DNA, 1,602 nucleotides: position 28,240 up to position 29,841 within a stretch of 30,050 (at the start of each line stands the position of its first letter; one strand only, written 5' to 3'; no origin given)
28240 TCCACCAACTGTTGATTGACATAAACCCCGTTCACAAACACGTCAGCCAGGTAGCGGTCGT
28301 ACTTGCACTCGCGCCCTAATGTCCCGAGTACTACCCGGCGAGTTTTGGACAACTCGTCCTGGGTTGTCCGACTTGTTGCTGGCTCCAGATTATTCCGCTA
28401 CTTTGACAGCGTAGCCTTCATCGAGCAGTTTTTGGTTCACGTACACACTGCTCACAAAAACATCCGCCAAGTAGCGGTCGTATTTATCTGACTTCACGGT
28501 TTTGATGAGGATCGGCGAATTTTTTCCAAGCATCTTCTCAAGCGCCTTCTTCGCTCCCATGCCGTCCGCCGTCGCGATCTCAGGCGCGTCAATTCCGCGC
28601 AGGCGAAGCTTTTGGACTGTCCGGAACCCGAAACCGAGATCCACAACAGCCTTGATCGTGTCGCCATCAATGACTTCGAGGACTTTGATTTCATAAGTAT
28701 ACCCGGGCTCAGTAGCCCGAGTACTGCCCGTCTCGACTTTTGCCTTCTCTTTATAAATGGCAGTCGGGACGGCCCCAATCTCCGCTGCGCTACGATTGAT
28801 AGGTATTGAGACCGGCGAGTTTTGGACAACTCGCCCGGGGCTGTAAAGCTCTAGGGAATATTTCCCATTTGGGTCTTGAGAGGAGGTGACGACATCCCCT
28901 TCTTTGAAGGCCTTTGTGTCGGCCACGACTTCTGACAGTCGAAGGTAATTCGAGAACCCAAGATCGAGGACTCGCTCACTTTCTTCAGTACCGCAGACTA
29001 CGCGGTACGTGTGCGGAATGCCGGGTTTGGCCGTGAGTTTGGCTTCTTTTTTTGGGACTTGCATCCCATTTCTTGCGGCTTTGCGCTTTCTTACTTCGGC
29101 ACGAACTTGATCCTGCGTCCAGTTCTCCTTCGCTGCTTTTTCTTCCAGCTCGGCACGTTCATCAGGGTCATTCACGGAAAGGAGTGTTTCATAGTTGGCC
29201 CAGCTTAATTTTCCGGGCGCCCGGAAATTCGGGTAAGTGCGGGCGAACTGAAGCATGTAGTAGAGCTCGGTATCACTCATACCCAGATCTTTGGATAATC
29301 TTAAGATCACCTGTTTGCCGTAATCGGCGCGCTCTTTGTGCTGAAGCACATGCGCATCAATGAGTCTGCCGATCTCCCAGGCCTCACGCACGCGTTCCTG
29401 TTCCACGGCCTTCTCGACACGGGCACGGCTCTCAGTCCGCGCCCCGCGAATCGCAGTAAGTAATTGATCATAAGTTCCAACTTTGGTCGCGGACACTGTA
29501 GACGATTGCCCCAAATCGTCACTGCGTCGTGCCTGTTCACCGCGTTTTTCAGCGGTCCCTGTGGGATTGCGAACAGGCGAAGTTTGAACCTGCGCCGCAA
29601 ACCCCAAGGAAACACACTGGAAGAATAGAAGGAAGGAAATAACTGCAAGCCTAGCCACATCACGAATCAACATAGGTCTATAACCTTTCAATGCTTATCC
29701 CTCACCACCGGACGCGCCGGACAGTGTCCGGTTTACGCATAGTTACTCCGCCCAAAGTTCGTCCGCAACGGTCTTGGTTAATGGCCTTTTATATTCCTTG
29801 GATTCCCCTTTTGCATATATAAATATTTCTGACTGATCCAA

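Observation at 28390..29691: Unusual secreted nuclease architecture: signal/anchor + YhcG_N (DUF1016) + staphylococcal-nuclease domain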

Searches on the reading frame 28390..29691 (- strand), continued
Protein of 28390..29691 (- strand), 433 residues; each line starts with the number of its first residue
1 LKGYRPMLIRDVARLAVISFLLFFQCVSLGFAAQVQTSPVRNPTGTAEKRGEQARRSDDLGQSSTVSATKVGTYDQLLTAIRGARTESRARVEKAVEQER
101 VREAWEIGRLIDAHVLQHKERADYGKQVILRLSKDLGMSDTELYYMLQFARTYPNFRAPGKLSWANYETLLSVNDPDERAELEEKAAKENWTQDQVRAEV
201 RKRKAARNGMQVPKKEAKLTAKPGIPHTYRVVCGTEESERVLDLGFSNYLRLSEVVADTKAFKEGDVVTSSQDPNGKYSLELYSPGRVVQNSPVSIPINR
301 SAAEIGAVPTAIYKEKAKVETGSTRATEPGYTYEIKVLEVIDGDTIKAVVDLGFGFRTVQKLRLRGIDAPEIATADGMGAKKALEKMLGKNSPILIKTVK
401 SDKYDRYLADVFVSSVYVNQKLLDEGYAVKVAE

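Call 68: search_protein_families(library=pfam, proteins=[P0057, P0121, P0170], max_evalue=0.05)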
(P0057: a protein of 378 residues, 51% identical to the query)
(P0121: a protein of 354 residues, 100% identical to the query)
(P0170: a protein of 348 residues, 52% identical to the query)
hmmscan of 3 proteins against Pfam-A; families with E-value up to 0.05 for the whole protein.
P0057 (378 aa): 4 families
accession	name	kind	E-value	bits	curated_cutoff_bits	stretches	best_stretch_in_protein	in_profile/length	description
PF17761.7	DUF1016_N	-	3.4e-20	73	32.8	1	42-163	2-132/137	DUF1016 N-terminal domain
PF00565.23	SNase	-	1e-07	32.8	21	1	296-375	1-76/107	Staphylococcal nuclease homologue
PF17762.8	HTH_ParB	-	6.5e-06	26.7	22.6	1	103-165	39-101/102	ParB HTH domain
PF20204.3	DUF6566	-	0.039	14.5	26.7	1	109-175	6-75/78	Domain of unknown function (DUF6566)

P0121 (354 aa): 3 families
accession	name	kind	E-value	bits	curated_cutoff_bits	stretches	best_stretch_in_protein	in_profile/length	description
PF17761.7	DUF1016_N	-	7.5e-19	68.6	32.8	1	30-141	14-131/137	DUF1016 N-terminal domain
PF00565.23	SNase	-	6.4e-09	36.7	21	1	277-350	2-75/107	Staphylococcal nuclease homologue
PF08206.17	OB_RNB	-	8.5e-05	22.6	24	1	233-266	10-43/58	Ribonuclease B OB domain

P0170 (348 aa): 2 families
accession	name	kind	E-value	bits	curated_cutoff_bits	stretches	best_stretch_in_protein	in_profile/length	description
PF17761.7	DUF1016_N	-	1.4e-18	67.7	32.8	1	21-139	7-131/137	DUF1016 N-terminal domain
PF00565.23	SNase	-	1.3e-07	32.5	21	1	270-346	2-75/107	Staphylococcal nuclease homologue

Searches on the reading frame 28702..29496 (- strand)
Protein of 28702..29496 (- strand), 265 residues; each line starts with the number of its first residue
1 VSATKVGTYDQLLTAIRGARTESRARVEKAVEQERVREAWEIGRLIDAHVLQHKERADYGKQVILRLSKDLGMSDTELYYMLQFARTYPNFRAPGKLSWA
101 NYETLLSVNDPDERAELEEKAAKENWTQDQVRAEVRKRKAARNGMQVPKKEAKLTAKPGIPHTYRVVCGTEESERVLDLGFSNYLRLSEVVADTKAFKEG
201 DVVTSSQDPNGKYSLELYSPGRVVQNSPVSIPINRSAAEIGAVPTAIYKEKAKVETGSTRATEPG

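Call 38: predict_structure(alignment_id=A2)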
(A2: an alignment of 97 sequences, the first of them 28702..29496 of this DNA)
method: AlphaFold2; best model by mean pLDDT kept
length: 265 residues; sequences in the alignment: 97
mean_pLDDT: 80.3   pTM: 0.57
mean pLDDT of the five models: 80.3, 80.3, 79.6, 78.0, 77.4
residues with pLDDT >= 90: 136; 70-90: 66; 50-70: 22; < 50: 41
segments of 3 or more residues with pLDDT < 50: 225-243, 245-263
pLDDT, mean of each block of 10 residues (from residue 1): 78 95 82 90 94 82 96 96 92 76 93 94 95 93 67 74 92 90 91 92 90 84 45 40 39 41 47
secondary structure, 60 per line:
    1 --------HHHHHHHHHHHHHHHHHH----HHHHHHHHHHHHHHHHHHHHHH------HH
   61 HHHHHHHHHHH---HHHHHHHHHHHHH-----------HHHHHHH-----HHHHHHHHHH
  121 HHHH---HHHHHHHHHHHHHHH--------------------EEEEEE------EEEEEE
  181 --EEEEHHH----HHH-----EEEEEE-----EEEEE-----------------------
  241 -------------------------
elements in order: H9-26 H31-52 H59-71 H75-87 H99-105 H111-124 H128-142 E163-168 E175-180 E183-186 E202-207 E213-217

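Call 70: fold_search(model_id=the predicted structure, library=pdb)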
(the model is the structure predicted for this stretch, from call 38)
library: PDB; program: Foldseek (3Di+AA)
matches with E <= 10: 324; with E <= 0.001: 0
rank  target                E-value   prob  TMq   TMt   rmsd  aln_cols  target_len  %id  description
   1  7nfu_B                3.5e-02  1.00  0.33  0.41   4.9       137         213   12  Crystal structure of C-terminally truncated Geobacillus thermoleovorans nucleoid occlusion protein Noc (released 2021-02-17)
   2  7nfu_A                3.7e-02  1.00  0.31  0.37   5.3       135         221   12  Crystal structure of C-terminally truncated Geobacillus thermoleovorans nucleoid occlusion protein Noc (released 2021-02-17)
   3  6y93_A                5.4e-02  1.00  0.30  0.67   4.3       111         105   14  Crystal structure of the DNA-binding domain of the Nucleoid Occlusion Factor (Noc) complexed to the Noc-binding site ( (released 2020-08-05)
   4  7bnk_B                5.4e-02  1.00  0.25  0.33  11.2       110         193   17  Crystal structure of ParB from Myxococcus xanthus bound to CDP and Monothiophosphate (released 2021-09-08)
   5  6sdk_A                7.5e-02  1.00  0.29  0.38   3.5       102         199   20  Crystal structure of bacterial ParB dimer bound to CDP (released 2019-10-23)
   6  7bnk_A                7.5e-02  1.00  0.25  0.34  11.2       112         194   17  Crystal structure of ParB from Myxococcus xanthus bound to CDP and Monothiophosphate (released 2021-09-08)
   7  7o0n_A                9.3e-02  0.98  0.22  0.30  12.0       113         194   16  Crystal structure of a ParB E93A mutant from Myxococcus xanthus bound to CDP and monothiophosphate (released 2021-09-15)
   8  6y93_B                1.1e-01  1.00  0.31  0.64   6.2       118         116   14  Crystal structure of the DNA-binding domain of the Nucleoid Occlusion Factor (Noc) complexed to the Noc-binding site ( (released 2020-08-05)
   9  7ng0                  1.2e-01  1.00  0.29  0.38   3.5       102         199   12  Crystal structure of N- and C-terminally truncated Geobacillus thermoleovorans nucleoid occlusion protein Noc (released 2021-02-17)
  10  7bnr_A                1.2e-01  0.93  0.22  0.29  13.8       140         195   15  Crystal structure of a ParB Q52A mutant from Myxococcus xanthus bound to CTPyS (released 2021-09-08)
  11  6sdk_B                1.3e-01  1.00  0.30  0.38   3.4       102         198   20  Crystal structure of bacterial ParB dimer bound to CDP (released 2019-10-23)
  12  6t1f_C                1.3e-01  0.99  0.30  0.39   4.9       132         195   14  Crystal structure of the C-terminally truncated chromosome-partitioning protein ParB from Caulobacter crescentus compl (released 2020-10-14)
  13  6t1f_A                1.5e-01  0.98  0.30  0.40   5.0       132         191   14  Crystal structure of the C-terminally truncated chromosome-partitioning protein ParB from Caulobacter crescentus compl (released 2020-10-14)
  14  6s6h_A                1.6e-01  0.96  0.30  0.60  11.4       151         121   10  Crystal structure of the DNA binding domain of the chromosome-partitioning protein ParB complexed to the centromeric p (released 2020-07-15)
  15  3go5                  1.6e-01  0.77  0.13  0.12   6.5        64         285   16  Crystal structure of a multidomain protein with nucleic acid binding domains (sp_0946) from streptococcus pneumoniae tig (released 2009-04-07)
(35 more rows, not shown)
